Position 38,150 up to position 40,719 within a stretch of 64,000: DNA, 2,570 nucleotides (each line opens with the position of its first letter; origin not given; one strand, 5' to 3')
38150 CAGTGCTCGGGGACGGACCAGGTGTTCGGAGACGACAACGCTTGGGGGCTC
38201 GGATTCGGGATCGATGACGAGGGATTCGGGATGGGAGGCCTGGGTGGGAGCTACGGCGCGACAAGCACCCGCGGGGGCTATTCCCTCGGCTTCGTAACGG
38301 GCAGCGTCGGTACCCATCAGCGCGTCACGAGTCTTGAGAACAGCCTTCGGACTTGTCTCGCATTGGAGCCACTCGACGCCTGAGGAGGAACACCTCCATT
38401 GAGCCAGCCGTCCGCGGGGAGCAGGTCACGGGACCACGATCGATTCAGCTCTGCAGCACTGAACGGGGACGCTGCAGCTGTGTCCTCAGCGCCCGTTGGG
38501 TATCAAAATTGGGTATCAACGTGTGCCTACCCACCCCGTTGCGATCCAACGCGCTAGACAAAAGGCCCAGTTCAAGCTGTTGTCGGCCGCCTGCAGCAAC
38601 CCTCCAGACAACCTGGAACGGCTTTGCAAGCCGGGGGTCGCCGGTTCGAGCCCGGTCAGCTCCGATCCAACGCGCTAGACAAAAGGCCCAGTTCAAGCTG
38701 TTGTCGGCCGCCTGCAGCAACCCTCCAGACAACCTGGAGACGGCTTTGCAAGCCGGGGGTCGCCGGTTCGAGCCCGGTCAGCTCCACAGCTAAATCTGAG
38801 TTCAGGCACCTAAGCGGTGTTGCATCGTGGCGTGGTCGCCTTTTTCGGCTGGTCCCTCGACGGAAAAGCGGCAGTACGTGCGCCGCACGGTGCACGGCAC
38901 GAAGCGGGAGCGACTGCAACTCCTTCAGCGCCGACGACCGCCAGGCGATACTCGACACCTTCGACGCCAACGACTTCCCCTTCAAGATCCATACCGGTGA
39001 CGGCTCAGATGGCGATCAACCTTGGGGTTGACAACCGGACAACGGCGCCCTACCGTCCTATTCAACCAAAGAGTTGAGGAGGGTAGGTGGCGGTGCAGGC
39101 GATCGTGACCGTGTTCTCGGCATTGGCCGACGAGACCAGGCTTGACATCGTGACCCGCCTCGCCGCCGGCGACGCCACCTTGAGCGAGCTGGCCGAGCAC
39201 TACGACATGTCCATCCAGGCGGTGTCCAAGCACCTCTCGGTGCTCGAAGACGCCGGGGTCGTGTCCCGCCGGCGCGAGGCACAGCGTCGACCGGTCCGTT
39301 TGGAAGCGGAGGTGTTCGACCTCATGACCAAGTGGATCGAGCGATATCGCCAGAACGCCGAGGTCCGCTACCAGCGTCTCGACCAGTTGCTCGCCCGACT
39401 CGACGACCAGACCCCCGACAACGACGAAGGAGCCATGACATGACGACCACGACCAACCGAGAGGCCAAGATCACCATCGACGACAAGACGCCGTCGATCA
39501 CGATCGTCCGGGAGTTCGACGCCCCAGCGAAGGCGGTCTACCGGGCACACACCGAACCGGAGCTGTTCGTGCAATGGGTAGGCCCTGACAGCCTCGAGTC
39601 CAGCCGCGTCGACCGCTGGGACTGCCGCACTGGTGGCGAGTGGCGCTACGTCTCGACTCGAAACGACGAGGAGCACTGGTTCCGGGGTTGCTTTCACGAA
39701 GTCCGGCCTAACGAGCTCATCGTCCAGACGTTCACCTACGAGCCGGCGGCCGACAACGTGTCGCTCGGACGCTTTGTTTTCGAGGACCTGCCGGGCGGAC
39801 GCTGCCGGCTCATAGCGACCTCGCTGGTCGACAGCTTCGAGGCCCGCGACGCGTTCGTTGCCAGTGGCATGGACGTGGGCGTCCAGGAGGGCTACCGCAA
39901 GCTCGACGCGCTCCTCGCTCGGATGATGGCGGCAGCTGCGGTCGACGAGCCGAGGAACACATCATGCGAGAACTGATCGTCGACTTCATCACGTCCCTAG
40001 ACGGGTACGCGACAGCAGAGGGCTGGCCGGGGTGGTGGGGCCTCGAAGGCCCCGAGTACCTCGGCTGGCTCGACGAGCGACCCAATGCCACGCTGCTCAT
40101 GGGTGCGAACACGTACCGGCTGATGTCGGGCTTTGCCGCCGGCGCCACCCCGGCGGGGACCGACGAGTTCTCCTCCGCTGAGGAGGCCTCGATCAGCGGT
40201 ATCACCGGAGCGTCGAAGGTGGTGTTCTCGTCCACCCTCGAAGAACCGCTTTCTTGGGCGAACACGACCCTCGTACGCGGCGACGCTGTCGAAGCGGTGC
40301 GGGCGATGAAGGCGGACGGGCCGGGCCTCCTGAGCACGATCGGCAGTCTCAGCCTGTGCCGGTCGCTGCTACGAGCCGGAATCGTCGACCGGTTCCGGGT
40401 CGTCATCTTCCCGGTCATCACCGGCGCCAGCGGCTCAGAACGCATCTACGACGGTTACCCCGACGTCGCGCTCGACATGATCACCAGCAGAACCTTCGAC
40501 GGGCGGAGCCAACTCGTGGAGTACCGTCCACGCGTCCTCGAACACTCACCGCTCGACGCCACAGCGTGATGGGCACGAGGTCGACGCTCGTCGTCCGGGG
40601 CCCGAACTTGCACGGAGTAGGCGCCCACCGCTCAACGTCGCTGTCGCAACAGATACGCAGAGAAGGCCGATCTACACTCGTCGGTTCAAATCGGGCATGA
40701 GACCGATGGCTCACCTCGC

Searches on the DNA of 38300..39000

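Call 66: search_rna_families(source=window, start=38300, end=39000, threshold=evalue, max_evalue=1, show_alignments=2)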
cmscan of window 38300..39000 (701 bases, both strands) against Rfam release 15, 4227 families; matches with E-value up to 1: 1.
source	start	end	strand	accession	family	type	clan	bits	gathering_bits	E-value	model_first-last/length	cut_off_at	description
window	38634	38789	+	RF00023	tmRNA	Gene;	CL00001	9.1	47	0.2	1-374/374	no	transfer-messenger RNA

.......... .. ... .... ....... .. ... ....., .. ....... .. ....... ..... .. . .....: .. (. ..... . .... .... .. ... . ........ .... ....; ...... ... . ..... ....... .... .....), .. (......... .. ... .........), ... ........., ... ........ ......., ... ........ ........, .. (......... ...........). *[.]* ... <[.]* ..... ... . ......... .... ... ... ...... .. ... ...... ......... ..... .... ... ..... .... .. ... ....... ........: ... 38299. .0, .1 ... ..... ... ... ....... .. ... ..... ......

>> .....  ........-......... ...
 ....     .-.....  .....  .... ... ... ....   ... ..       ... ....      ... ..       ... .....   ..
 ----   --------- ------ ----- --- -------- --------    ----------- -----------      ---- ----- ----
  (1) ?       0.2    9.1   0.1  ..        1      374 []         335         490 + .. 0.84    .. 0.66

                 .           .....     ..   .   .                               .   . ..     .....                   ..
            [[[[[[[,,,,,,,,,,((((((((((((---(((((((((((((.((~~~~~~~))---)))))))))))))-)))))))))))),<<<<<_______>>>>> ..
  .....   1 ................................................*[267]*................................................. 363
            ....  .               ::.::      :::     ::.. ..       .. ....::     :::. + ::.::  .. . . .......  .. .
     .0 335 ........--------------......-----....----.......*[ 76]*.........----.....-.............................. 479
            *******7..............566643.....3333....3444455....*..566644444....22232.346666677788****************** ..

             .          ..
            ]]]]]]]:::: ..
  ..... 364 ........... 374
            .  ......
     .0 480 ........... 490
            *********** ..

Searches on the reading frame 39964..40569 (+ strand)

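Call 68: search_protein_families(library=pfam, proteins=[window:39964-40569:+], max_evalue=0.01)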
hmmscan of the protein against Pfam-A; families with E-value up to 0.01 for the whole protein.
window:39964-40569:+ (201 aa): 1 family
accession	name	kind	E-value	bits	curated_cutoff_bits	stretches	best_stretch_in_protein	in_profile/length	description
PF01872.23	RibD_C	-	4.8e-20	72.6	24.1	1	4-179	3-192/197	RibD C-terminal domain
